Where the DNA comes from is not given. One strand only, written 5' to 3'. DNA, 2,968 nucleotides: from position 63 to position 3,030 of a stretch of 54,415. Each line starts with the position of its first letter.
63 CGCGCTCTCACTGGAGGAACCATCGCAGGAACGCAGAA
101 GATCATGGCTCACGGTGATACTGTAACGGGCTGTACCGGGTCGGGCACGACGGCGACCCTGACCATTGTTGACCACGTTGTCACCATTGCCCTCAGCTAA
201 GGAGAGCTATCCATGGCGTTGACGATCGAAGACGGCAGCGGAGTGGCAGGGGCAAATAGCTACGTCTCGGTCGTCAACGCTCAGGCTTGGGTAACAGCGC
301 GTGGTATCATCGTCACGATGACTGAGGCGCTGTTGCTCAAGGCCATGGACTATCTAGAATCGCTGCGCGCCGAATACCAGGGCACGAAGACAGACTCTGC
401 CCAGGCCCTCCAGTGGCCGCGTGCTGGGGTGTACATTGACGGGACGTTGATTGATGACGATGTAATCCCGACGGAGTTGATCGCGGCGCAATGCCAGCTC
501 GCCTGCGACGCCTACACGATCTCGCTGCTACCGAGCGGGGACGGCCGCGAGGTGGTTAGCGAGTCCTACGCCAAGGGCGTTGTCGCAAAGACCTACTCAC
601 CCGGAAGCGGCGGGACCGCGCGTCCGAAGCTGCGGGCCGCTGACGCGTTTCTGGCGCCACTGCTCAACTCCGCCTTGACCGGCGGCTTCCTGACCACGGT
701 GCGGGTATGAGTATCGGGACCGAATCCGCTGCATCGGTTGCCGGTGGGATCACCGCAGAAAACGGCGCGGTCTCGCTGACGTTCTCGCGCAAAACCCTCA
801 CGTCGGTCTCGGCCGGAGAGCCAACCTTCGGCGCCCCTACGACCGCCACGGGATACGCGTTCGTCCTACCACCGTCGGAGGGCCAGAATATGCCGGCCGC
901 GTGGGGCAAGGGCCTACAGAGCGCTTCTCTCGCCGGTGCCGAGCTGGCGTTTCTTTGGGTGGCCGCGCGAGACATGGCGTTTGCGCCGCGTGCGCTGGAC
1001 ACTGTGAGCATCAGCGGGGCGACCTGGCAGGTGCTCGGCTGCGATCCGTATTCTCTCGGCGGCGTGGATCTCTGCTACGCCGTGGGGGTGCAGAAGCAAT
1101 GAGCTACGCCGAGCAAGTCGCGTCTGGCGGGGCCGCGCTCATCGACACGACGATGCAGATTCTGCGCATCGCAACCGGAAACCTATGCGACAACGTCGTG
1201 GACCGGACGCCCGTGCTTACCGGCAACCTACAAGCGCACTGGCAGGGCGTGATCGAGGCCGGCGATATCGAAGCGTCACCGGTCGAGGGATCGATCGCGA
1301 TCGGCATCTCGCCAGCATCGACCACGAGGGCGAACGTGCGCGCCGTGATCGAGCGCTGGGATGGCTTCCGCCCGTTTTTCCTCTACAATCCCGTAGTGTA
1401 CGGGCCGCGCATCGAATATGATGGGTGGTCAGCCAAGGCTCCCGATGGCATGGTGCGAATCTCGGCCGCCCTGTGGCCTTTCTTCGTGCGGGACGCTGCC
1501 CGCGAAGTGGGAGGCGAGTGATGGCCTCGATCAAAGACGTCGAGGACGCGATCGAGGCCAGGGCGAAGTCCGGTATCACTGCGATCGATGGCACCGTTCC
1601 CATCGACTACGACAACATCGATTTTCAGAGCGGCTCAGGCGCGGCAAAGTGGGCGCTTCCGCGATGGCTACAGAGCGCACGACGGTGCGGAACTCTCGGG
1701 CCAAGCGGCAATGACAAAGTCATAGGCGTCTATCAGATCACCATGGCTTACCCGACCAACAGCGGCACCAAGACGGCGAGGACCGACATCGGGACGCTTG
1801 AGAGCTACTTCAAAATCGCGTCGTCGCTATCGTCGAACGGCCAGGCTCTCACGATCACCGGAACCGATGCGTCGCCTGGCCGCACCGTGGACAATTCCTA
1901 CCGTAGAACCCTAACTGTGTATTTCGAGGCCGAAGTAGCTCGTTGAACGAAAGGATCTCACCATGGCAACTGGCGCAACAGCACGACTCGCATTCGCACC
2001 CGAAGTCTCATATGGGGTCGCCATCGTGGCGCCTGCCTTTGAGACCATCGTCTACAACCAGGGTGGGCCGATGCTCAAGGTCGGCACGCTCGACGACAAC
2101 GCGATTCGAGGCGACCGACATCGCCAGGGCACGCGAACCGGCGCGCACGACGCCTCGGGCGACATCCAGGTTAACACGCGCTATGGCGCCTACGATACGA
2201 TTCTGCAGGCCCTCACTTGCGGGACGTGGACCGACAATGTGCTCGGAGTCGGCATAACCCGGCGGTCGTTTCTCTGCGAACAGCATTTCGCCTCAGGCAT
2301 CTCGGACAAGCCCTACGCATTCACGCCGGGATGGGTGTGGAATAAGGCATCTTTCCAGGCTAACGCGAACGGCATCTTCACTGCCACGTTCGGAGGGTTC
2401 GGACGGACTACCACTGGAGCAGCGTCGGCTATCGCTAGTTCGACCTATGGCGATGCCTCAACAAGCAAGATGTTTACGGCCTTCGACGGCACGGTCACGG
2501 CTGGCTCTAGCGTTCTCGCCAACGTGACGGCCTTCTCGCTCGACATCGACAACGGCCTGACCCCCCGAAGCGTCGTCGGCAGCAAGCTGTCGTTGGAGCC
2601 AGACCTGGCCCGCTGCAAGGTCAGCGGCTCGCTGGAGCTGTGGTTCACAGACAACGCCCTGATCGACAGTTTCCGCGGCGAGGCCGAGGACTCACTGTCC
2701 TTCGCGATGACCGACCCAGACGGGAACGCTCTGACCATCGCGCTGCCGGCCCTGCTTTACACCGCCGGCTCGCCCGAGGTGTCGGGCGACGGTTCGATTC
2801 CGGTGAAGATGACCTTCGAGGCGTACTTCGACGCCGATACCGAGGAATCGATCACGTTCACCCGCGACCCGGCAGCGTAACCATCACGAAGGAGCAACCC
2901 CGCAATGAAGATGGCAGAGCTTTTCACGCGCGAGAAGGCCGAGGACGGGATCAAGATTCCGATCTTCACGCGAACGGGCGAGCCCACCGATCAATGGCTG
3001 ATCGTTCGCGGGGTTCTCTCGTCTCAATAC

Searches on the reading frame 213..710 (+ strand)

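Call 24: search_protein_families(library=pfam, proteins=[window:213-710:+], max_evalue=0.001)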
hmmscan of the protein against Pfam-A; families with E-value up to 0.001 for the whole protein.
window:213-710:+ (165 aa): 1 family
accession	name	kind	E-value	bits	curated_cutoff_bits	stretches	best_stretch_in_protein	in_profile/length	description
PF20557.3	DnaT_2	-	4.3e-41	141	27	1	1-164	1-167/168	Putative DnaT-like ssDNA binding protein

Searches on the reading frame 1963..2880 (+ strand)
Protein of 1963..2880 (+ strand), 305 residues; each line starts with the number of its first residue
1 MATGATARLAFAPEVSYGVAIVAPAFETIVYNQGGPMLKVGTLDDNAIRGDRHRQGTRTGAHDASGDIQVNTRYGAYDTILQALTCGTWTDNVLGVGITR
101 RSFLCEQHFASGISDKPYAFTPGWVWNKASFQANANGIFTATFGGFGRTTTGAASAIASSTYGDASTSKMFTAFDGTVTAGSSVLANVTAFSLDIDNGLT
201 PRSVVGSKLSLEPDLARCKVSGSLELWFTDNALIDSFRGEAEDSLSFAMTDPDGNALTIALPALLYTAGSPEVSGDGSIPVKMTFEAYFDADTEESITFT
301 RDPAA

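Call 24: search_protein_families(library=pfam, proteins=[window:1963-2880:+], max_evalue=0.001)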
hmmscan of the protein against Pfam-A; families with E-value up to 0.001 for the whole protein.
window:1963-2880:+ (305 aa): 1 family
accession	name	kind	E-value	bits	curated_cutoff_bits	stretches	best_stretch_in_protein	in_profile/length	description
PF18906.5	Phage_tube_2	-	1.1e-36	127.2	27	1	4-287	1-266/266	Phage tail tube protein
